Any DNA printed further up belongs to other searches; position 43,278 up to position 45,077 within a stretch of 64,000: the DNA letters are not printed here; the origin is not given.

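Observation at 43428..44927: Solitary AT-rich gene encoding SEC-C zinc motif + large helical region + C-terminal RNxxxH (HEPN-like) motif: candidate single-gene abortive-infection/toxin module beside pyrE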

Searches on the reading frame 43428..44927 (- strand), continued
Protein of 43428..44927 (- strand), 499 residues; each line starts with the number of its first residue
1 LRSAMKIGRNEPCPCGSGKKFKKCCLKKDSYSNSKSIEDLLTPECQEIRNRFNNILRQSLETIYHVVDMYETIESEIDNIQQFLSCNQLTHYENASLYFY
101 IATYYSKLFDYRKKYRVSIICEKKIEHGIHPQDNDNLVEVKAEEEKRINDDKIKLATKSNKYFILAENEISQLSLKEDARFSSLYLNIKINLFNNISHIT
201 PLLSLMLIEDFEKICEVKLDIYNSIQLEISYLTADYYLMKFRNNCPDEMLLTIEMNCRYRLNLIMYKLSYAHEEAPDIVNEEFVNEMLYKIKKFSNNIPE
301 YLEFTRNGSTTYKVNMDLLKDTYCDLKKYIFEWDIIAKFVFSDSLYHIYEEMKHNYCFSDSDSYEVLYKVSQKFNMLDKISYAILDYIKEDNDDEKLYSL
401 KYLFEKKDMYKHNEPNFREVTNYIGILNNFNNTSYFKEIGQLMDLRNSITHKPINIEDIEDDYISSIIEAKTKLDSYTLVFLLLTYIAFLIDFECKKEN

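Call 19: search_protein_families(library=pfam, alignment_id=A1, max_evalue=10)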
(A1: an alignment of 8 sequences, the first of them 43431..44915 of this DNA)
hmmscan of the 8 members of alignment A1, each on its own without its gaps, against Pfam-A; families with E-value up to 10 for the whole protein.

A. member 1, window:43431-44915:- (495 aa): 1 family
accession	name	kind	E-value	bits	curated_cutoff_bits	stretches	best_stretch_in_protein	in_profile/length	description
PF02810.21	SEC-C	-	8.9e-10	38.7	20.4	1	5-22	1-18/19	SEC-C motif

B. families by the number of members that match (of 8 scanned): 10 families
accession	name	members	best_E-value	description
PF02810.21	SEC-C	4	8.9e-10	SEC-C motif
PF09548.15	Spore_III_AB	1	0.00072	Stage III sporulation protein AB (spore_III_AB)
PF20292.4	MC7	1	0.0057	ABC-three component (ABC-3C) system Middle Component 7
PF18733.6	HEPN_LA2681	1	0.0071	LA2681-like HEPN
PF01218.23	Coprogen_oxidas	1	0.012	Coproporphyrinogen III oxidase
PF19475.4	DUF6012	1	0.021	Family of unknown function (DUF6012)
PF09346.15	SMI1_KNR4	1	0.025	SMI1 / KNR4 family (SUKH-1)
PF12386.14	Peptidase_C71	1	0.05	Pseudomurein endo-isopeptidase Pei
PF17001.10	T3SS_basalb_I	1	0.18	Type III secretion basal body protein I, YscI, HrpB, PscI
PF21205.3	Rep3_C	1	0.56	Initiator Rep protein, WH2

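Call 21: search_protein_families(library=pfam, proteins=[P0121, P0122, P0123, P0124, P0125, P0126, P0002], max_evalue=1)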
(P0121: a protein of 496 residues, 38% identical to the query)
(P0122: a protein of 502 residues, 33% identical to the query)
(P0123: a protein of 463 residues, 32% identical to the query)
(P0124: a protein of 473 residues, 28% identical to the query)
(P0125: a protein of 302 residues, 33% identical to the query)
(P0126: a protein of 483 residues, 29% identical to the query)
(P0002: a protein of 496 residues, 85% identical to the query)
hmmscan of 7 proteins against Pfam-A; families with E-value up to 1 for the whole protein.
P0121 (496 aa): 3 families
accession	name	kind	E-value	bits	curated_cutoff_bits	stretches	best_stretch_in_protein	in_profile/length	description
PF02810.21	SEC-C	-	4e-08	33.4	20.4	1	6-23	1-18/19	SEC-C motif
PF09548.15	Spore_III_AB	-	0.00072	20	32.5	1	245-369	33-155/170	Stage III sporulation protein AB (spore_III_AB)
PF21205.3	Rep3_C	-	0.56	10.9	21.1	1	265-301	9-45/59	Initiator Rep protein, WH2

P0122 (502 aa): 1 family
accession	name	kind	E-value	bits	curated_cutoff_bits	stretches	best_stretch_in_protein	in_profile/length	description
PF02810.21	SEC-C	-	1.4e-07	31.7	20.4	1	6-23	1-18/19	SEC-C motif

P0123 (463 aa): 0 families

P0124 (473 aa): 2 families
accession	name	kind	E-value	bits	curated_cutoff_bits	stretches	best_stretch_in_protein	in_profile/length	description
PF01218.23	Coprogen_oxidas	-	0.012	14.8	31.8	1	53-155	142-240/295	Coproporphyrinogen III oxidase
PF19475.4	DUF6012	-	0.021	14.8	25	0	7-37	88-118/200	Family of unknown function (DUF6012)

P0125 (302 aa): 1 family
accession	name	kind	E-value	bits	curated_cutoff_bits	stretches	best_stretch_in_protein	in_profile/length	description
PF12386.14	Peptidase_C71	-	0.05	13.8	22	1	209-278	24-93/149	Pseudomurein endo-isopeptidase Pei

P0126 (483 aa): 1 family
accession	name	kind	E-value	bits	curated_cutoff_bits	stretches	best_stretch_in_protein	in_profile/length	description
PF09346.15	SMI1_KNR4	-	0.025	15.6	25.4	1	216-284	3-83/125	SMI1 / KNR4 family (SUKH-1)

P0002 (496 aa): 4 families
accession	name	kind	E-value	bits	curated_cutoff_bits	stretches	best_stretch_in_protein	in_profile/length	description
PF02810.21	SEC-C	-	2.2e-09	37.4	20.4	1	5-22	1-18/19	SEC-C motif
PF20292.4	MC7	-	0.0057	17.1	27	1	46-81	14-49/69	ABC-three component (ABC-3C) system Middle Component 7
PF18733.6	HEPN_LA2681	-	0.0071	16.2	27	1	369-461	69-166/204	LA2681-like HEPN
PF17001.10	T3SS_basalb_I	-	0.18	12.7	32.4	0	267-336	13-80/94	Type III secretion basal body protein I, YscI, HrpB, PscI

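Call 23: find_homologous_proteins(query=A2, max_evalue=0.01)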
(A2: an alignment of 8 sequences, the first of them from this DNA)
Query A2 (8 sequences) (472 aa, profile of the alignment): 5 proteins with E <= 0.01 among 5649 candidates.
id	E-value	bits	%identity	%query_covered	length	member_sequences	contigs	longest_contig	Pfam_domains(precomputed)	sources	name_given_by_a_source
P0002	6.3e-187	640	84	99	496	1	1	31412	PF02810.22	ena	-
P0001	2.4e-181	622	100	100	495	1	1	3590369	PF02810.22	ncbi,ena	-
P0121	1.1e-173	596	37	99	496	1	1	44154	PF02810.22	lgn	-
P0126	1.1e-156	540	27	84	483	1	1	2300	-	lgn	-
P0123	3.1e-150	519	31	90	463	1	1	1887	-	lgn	-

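Call 25: find_encoding_contigs(protein=P0121, flank=10000, max_places=4)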
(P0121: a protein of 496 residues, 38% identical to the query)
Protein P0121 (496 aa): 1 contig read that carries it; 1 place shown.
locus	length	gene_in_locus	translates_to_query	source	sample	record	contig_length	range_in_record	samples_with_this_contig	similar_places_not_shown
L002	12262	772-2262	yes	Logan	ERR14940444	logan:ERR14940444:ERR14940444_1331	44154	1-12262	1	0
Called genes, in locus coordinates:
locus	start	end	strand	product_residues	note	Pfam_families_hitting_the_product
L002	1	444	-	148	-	?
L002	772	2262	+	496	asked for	PF02810:SEC-C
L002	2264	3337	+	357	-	PF02810:SEC-C (weak)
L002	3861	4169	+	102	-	-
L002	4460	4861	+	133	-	PF24698:DUF7662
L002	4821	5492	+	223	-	-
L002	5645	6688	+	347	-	PF01790:LGT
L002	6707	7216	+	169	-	PF22570:LiaF-TM (faint)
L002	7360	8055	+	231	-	PF01522:Polysacc_deac_1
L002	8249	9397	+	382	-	PF00155:Aminotran_1_2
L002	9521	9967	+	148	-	PF02502:LacAB_rpiB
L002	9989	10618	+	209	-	PF14681:UPRTase, PF00156:Pribosyltran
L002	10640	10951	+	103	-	-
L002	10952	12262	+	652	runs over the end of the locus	PF01496:V_ATPase_I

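Call 27: find_encoding_contigs(protein=P0126, flank=5000, max_places=4)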
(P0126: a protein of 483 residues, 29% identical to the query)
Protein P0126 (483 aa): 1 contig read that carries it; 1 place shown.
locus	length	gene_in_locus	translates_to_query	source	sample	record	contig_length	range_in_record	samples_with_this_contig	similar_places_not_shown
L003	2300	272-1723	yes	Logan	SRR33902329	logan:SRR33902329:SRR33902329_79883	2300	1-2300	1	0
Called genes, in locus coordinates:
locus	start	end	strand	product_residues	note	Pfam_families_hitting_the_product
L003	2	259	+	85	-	?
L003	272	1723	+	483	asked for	-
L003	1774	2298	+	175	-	?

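Call 28: find_encoding_contigs(protein=P0122, flank=10000, max_places=4)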
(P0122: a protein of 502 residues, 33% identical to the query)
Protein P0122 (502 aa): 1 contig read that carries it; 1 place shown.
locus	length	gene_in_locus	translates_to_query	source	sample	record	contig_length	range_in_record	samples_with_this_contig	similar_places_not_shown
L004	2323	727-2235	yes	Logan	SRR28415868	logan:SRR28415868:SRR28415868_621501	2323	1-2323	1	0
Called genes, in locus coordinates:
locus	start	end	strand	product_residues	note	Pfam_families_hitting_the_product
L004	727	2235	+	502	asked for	PF02810:SEC-C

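Call 33: predict_structure(alignment_id=A1)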
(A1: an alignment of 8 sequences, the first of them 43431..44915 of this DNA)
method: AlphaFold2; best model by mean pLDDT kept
length: 495 residues; sequences in the alignment: 8
mean_pLDDT: 80.3   pTM: 0.82
mean pLDDT of the five models: 80.3, 78.6, 78.0, 78.0, 76.8
residues with pLDDT >= 90: 152; 70-90: 222; 50-70: 107; < 50: 14
segments of 3 or more residues with pLDDT < 50: 22-30
pLDDT, mean of each block of 10 residues (from residue 1): 55 61 42 79 92 76 90 96 93 97 91 82 69 63 83 91 90 84 93 91 92 85 95 82 87 94 93 88 90 88 90 88 80 64 85 63 74 87 71 77 66 78 63 66 66 65 76 90 84 65
secondary structure, 60 per line:
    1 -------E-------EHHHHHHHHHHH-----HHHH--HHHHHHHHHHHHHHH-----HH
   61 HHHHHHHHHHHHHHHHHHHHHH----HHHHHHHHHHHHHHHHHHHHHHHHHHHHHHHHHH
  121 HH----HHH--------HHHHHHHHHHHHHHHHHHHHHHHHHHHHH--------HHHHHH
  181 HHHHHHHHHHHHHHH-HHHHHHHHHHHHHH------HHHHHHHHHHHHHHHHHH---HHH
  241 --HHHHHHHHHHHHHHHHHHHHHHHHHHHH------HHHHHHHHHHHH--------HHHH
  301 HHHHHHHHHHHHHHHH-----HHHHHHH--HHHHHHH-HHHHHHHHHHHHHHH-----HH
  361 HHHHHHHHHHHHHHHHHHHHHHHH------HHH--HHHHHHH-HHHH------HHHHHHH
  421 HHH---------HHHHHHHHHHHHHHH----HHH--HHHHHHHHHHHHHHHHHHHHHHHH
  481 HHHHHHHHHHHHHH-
elements in order: H17-27 H33-36 H39-53 H59-82 H87-122 H138-166 H175-195 H197-210 H217-234 H243-270 H277-288 H297-316 H322-328 H331-337 H339-353 H359-384 H396-402 H404-407 H414-423 H433-447 H457-494

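Call 49: search_dna_similar(query=L002:2264-3334:+, collection=plasmids, mode=protein, max_evalue=0.001, max_rows=25)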
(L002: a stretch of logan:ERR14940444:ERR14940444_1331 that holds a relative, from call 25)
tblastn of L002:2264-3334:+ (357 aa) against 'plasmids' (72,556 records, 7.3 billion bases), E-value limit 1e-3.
Records with a match: 33; places in all: 33; records where one place covers at least 80% of the query: 24.
Best place of each record, by identity: 80-90% 1; 60-80% 1; <60% 31.
By first word of the organism name: Lactococcus 6; Shinella 4; Sphingomonas 4; Klebsiella 3; Vibrio 2; Rhizobium 2; Pseudoalteromonas 1; Enterococcus 1; Escherichia 1; Salmonella 1; and 8 more.
By predicted mobility (MOB-suite, as given by PLSDB): non-mobilizable 15; conjugative 10; mobilizable 8.
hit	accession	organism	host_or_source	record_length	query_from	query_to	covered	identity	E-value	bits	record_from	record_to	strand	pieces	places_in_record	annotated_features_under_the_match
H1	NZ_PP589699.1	Lactococcus sp.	Bacterial culture,Dairy environment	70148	4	357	99%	40.7%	2e-82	280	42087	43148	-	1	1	SEC-C domain-containing protein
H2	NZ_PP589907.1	Lactococcus sp.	Bacterial culture,Dairy environment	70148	4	357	99%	40.7%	2e-82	280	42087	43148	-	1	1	SEC-C domain-containing protein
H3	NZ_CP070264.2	Lactococcus lactis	Whole organism,Dairy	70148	4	357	99%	40.7%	2e-82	280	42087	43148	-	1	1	SEC-C domain-containing protein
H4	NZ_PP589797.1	Lactococcus sp.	Bacterial culture,Dairy environment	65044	4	357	99%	40.7%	3e-82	279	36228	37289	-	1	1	SEC-C domain-containing protein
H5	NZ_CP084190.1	Lactococcus lactis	-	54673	4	357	99%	40.7%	7e-82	278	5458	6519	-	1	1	SEC-C domain-containing protein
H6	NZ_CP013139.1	Pseudoalteromonas sp. Bsw20308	seawater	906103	3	347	97%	28.9%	3e-30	129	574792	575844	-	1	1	SEC-C domain-containing protein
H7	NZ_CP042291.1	Enterococcus hirae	pig,Anal swab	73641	8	326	89%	30.5%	8e-34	139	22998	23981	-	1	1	SEC-C domain-containing protein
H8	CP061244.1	Escherichia coli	Homo sapiens,cell culture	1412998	2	357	100%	26.5%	1e-30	130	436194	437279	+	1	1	SEC-C domain-containing protein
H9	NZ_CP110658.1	Salmonella enterica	stool,Homo sapiens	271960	2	357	100%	26.4%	3e-31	132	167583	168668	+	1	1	SEC-C domain-containing protein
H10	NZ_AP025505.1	Vibrio pelagius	-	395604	3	316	88%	26.5%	9e-30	127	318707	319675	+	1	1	SEC-C metal-binding domain-containing protein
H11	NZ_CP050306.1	Rhizobium lusitanum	Oxytropis pumilio,cell culture,root ...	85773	1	323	90%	25.3%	2e-23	109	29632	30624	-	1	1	hypothetical protein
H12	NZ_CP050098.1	Rhizobium leguminosarum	Trifolium pratense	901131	4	323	90%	25.0%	6e-23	107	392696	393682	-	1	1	SEC-C domain-containing protein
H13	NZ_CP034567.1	Vibrio parahaemolyticus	seawater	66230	23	333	87%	25.2%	3e-9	66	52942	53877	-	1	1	hypothetical protein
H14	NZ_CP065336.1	Priestia megaterium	maize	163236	30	325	83%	26.1%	7e-24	110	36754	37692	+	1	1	hypothetical protein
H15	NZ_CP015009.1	Aminobacter aminovorans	cell culture,soil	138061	24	345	90%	23.9%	9e-15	83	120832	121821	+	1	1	hypothetical protein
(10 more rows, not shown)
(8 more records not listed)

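Call 50: search_dna_similar(query=window:43431-44840:-, collection=plasmids, mode=protein, max_evalue=0.01, max_rows=20)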
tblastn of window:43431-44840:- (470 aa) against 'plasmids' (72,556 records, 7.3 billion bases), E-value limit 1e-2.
No match.

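Call 51: get_annotated_region(hit=H1, flank=3000)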
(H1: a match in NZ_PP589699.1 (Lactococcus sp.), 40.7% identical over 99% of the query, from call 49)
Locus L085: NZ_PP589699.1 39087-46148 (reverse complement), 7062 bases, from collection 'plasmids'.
description: Lactococcus sp. strain UCCL633 plasmid pUCCL633A, complete sequence
organism: Lactococcus sp. (NCBI taxid 44273)
taxonomy: Bacteria; Bacillota; Bacilli; Lactobacillales; Streptococcaceae; Lactococcus; Lactococcus sp.
host: -; source: Bacterial culture,Dairy environment; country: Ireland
typing (MOB-suite, as given by PLSDB): mobilizable; replicon rep_cluster_2422; relaxase MOB_Unknown
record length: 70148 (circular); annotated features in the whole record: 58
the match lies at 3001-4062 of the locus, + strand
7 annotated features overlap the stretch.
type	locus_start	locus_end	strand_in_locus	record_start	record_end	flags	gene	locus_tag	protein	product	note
CDS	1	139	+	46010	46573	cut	-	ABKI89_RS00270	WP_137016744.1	recombinase family protein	GO:0006310 - DNA recombination [Evidence IEA]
CDS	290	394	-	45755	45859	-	-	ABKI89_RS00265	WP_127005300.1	type I toxin-antitoxin system Fst family toxin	-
CDS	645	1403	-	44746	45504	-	istB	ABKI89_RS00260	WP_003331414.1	IS21-like element IS712 family helper ATPase IstB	-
CDS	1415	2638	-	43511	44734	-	istA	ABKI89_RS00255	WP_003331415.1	IS21-like element IS712 family transposase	GO:0006313 - DNA transposition [Evidence IEA]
CDS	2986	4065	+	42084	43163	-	-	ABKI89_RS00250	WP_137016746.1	SEC-C domain-containing protein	-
CDS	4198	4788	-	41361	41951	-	-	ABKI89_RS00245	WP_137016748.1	CHAP domain-containing protein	-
CDS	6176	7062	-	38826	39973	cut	-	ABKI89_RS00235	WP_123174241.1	IS3 family transposase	-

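Call 68: search_protein_families(library=pfam, proteins=[L002:2264-3334:+, L002:3861-4166:+, L002:4460-4858:+, L002:4782-5489:+, L003:1774-2298:+], max_evalue=0.01)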
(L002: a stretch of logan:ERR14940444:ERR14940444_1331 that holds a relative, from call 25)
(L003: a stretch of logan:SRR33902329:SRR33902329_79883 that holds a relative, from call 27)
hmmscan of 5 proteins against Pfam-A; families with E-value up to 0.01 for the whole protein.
L002:2264-3334:+ (357 aa): 1 family
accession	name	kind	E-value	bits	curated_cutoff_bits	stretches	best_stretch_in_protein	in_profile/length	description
PF02810.21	SEC-C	-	1.4e-07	31.7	20.4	1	6-23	1-18/19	SEC-C motif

L002:3861-4166:+ (102 aa): 0 families

L002:4460-4858:+ (133 aa): 1 family
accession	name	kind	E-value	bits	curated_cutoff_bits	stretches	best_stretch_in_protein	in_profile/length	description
PF24698.1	DUF7662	-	8.3e-13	48.4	26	1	4-69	1-63/72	Domain of unknown function (DUF7662)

L002:4782-5489:+ (236 aa): 0 families

L003:1774-2298:+ (175 aa): 0 families

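Call 69: search_dna_similar(query=window:43431-44915:-, collection=phages, mode=protein, max_evalue=0.01, max_rows=15)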
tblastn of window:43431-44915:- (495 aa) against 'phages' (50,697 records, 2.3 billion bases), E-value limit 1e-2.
No match.

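Call 70: find_encoding_contigs(protein=P0125, flank=6000, max_places=3)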
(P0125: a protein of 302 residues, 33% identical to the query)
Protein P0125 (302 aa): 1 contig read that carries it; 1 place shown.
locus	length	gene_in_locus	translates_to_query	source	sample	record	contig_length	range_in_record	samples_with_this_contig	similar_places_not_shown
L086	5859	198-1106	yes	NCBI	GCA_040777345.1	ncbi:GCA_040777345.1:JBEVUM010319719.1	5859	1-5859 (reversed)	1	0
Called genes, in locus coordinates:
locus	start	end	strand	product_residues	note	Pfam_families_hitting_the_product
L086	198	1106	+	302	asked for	-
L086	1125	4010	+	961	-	PF04851:ResIII (weak)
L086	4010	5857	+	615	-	PF01555:N6_N4_Mtase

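Call 71: find_encoding_contigs(protein=P0124, flank=8000, max_places=3)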
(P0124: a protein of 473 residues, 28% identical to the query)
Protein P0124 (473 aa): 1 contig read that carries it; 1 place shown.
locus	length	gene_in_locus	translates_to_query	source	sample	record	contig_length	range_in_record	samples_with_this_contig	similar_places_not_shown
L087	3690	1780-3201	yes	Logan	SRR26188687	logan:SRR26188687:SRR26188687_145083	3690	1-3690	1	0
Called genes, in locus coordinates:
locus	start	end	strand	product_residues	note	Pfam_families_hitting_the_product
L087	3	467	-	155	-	?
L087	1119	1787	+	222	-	-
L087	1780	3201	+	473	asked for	-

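Call 72: find_encoding_contigs(protein=P0123, flank=5000, max_places=3)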
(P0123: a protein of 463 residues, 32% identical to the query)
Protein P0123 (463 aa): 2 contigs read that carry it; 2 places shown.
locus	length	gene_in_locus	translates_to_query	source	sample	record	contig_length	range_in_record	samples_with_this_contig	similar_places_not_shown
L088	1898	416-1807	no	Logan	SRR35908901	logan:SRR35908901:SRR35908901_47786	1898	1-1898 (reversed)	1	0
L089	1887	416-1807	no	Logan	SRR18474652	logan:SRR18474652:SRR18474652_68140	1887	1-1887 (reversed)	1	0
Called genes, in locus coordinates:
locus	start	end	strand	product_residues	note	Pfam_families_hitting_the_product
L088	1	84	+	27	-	?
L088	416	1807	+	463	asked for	-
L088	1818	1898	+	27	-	?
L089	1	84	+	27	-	?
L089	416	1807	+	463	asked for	-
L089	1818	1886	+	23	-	?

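Call 78: search_protein_families(library=padloc, alignment_id=A2, max_evalue=1)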
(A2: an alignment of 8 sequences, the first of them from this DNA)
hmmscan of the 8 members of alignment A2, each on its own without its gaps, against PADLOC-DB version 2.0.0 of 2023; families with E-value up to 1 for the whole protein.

A. member 1, seq(472 aa): 0 families

B. families by the number of members that match (of 8 scanned): 0 families
